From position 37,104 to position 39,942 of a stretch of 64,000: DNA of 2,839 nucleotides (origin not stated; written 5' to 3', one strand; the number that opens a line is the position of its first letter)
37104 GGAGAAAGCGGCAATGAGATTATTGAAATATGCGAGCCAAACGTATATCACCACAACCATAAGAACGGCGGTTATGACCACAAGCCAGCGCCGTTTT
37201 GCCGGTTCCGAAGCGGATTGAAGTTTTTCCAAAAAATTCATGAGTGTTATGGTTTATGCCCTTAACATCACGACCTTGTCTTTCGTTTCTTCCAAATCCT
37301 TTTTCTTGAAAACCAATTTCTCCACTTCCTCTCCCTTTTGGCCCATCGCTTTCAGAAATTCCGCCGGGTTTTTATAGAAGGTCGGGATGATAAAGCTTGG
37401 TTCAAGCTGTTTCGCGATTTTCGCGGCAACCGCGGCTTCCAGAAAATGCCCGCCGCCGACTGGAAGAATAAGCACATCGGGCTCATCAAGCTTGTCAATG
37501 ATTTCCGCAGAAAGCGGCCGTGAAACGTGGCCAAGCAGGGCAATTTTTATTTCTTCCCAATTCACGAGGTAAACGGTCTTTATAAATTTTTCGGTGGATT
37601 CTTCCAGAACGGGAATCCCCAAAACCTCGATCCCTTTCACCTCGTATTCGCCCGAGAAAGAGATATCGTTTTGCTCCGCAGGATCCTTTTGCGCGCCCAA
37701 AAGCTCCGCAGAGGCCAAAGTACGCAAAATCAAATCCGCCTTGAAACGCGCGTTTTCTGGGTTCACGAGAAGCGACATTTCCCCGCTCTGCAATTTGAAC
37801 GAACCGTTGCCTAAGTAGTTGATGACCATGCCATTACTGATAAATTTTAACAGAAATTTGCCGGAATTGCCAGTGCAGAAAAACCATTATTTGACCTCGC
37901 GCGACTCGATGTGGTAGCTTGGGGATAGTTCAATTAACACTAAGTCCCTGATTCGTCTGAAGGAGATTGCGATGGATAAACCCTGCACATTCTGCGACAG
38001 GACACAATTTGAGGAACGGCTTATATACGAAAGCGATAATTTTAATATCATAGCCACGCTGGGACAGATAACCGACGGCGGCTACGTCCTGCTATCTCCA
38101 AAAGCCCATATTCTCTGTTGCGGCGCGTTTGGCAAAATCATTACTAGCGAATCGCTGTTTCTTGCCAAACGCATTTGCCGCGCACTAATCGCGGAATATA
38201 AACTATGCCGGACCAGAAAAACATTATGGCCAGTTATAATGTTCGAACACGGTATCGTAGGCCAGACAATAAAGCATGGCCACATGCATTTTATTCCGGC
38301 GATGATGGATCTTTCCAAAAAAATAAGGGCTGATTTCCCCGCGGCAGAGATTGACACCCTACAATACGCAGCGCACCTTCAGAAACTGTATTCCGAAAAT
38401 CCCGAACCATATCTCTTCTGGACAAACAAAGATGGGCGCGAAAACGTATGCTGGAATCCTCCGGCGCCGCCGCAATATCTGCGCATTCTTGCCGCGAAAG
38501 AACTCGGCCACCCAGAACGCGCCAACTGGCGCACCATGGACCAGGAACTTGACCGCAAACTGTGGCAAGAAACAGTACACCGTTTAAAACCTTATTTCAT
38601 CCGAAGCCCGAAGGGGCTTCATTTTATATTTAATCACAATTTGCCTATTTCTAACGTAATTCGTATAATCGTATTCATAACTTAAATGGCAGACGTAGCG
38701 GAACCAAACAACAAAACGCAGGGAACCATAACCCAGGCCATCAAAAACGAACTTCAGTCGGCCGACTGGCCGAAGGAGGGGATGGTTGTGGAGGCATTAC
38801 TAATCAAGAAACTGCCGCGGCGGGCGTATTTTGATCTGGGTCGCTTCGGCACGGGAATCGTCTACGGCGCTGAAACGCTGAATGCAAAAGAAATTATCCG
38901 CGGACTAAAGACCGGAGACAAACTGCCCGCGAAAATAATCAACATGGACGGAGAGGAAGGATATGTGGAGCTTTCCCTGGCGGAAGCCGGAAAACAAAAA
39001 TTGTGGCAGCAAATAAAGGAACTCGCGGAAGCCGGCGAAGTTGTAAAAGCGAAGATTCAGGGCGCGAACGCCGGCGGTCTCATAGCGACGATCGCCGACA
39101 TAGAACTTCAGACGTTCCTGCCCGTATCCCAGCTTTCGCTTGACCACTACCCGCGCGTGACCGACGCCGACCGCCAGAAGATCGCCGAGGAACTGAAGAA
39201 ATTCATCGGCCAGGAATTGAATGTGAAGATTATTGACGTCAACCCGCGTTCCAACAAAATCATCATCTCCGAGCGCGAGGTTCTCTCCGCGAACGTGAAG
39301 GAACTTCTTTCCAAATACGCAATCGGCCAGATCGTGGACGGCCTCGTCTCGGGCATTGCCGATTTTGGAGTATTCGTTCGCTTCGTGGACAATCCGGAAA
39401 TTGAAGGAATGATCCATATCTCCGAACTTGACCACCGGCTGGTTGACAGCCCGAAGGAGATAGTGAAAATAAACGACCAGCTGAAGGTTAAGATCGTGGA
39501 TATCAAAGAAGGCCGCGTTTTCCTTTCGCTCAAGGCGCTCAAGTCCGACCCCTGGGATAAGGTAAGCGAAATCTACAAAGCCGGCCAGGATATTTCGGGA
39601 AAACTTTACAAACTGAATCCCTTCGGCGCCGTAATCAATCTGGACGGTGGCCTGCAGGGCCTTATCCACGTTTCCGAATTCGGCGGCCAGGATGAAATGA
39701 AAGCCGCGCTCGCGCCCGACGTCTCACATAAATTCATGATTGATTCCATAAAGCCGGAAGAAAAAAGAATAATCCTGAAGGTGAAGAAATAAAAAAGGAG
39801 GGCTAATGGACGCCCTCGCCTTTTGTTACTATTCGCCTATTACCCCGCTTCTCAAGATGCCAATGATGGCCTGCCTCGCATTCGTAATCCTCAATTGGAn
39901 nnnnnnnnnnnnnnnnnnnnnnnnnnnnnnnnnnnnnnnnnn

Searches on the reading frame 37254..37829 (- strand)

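Call 35: search_protein_families(library=pfam, proteins=[window:37254-37829:-], max_evalue=0.001)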
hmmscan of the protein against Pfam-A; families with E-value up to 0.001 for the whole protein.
window:37254-37829:- (191 aa): 1 family
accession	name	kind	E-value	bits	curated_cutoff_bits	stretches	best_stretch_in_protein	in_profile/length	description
PF13483.12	Lactamase_B_3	-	2.6e-19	70.2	24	1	3-150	2-159/160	Beta-lactamase superfamily domain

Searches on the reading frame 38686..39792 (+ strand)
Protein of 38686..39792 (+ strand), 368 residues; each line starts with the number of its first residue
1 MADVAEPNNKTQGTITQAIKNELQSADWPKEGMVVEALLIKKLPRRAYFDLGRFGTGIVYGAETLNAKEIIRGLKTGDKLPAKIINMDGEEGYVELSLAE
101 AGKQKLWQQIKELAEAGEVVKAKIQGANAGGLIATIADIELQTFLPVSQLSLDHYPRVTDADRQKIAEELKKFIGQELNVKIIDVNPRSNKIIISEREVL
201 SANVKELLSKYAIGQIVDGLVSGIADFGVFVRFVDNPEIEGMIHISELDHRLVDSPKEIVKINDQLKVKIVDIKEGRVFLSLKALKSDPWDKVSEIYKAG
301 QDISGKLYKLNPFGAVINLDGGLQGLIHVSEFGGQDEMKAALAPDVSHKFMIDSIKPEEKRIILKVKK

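Call 35: search_protein_families(library=pfam, proteins=[window:38686-39792:+], max_evalue=0.001)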
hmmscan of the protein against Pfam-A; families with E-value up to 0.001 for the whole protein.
window:38686-39792:+ (368 aa): 2 families
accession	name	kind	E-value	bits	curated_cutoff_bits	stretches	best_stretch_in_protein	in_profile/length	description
PF00575.29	S1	-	1.5e-33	115.5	22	3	211-282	2-73/74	S1 RNA binding domain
PF23459.1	S1_RRP5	-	4.2e-08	34.1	27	0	297-331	1-35/72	RRP5 S1 domain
